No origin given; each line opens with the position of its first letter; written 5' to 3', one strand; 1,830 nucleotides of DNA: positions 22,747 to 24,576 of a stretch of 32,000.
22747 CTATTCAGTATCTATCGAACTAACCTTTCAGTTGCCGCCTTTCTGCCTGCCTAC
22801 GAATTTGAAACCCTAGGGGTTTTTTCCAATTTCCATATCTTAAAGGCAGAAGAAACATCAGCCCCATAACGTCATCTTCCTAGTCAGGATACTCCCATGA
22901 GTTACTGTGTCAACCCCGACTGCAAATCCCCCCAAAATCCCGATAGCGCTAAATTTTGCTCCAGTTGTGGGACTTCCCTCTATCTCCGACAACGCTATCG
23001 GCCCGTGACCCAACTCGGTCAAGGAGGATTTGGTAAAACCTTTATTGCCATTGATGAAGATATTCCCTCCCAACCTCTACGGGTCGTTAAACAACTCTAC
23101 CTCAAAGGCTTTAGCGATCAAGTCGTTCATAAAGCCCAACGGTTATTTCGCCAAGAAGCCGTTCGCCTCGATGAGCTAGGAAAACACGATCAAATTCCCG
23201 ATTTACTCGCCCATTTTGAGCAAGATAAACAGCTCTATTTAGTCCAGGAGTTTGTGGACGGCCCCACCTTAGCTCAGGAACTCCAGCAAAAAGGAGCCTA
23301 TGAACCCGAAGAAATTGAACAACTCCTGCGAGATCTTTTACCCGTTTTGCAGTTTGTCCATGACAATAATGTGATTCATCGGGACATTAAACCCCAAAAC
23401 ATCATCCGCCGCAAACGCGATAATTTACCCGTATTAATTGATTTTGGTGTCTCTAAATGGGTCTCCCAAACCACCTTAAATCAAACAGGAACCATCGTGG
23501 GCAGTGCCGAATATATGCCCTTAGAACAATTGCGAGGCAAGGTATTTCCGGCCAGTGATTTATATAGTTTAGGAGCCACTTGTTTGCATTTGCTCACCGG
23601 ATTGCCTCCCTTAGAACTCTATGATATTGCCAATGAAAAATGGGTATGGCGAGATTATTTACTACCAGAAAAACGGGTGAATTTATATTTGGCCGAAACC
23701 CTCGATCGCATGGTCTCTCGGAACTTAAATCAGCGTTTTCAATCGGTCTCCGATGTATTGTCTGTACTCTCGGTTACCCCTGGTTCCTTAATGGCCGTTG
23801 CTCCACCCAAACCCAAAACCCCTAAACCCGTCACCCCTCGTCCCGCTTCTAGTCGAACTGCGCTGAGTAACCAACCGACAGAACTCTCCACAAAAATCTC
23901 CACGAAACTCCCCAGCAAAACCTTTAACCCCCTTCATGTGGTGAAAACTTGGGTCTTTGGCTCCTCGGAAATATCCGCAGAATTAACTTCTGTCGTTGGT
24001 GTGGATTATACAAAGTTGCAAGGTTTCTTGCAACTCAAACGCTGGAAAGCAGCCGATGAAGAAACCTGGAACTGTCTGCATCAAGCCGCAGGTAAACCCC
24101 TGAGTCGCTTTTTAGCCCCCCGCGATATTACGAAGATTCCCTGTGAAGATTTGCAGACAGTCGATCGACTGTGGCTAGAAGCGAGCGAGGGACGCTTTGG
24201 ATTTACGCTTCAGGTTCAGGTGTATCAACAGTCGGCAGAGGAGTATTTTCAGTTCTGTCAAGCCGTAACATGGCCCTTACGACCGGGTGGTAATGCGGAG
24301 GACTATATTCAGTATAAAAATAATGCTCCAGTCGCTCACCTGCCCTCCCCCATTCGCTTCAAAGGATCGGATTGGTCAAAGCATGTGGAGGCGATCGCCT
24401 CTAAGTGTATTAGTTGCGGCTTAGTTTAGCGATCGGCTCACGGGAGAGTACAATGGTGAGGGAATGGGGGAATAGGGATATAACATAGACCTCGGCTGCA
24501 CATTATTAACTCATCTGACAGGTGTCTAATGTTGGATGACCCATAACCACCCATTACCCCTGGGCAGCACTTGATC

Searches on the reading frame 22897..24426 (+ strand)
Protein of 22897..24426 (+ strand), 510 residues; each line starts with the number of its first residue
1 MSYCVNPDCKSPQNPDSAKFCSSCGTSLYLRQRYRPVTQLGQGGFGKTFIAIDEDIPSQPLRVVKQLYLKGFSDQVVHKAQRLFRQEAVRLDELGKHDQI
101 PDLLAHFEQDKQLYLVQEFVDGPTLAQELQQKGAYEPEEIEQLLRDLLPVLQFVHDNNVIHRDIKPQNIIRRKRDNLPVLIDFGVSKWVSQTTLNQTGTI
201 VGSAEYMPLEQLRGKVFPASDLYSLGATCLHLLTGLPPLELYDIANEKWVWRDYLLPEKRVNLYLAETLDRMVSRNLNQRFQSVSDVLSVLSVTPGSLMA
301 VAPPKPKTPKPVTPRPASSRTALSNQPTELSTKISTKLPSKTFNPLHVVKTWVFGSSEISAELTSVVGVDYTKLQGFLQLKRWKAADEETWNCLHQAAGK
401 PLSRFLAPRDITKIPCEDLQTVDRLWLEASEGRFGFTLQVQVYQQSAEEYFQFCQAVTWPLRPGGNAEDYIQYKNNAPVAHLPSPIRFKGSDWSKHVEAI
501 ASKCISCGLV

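Call 95: search_protein_families(library=pfam, proteins=[window:22897-24426:+], max_evalue=0.00001)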
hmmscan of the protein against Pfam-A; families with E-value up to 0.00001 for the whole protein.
window:22897-24426:+ (510 aa): 3 families
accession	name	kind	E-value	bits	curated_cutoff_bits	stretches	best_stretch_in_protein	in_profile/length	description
PF00069.31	Pkinase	-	7.1e-35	121.1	31.7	1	35-246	2-204/263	Protein kinase domain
PF05419.17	GUN4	-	3e-28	99.2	29.2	1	367-495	4-135/141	GUN4-like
PF07714.23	PK_Tyr_Ser-Thr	-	1.1e-19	71.2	23.1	1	38-241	5-207/258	Protein tyrosine and serine/threonine kinase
